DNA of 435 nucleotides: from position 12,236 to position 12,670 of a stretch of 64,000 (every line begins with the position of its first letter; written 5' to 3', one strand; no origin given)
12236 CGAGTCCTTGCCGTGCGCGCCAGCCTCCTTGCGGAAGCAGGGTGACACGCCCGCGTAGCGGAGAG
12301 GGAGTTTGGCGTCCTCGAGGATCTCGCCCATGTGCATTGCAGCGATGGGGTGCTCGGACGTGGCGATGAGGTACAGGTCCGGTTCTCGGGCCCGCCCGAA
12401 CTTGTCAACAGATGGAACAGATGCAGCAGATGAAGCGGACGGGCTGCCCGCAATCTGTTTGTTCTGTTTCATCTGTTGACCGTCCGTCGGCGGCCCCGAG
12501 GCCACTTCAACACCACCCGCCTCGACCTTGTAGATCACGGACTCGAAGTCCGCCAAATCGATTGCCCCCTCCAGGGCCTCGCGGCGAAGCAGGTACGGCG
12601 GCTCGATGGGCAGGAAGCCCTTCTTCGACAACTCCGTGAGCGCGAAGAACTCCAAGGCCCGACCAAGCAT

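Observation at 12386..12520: A dispersed palindromic repeat element sits in frame inside seryl-tRNA synthetase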

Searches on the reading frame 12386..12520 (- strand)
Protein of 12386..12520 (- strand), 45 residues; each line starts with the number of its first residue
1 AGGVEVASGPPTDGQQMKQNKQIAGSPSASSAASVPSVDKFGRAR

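Call 114: search_protein_representatives(protein=window:12386-12520:-)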
Query: 45 residues. Proteins with E-value up to 0.001 (for the whole library): 4; up to 1e-10: 0; up to 1e-30: 0. The best 4 are listed.
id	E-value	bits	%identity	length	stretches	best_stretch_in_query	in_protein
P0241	4.0e-06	42.0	37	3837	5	7-41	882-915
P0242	5.5e-05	38.5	42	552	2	1-26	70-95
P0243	6.4e-05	38.3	38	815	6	8-32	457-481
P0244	5.7e-04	35.4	43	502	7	3-20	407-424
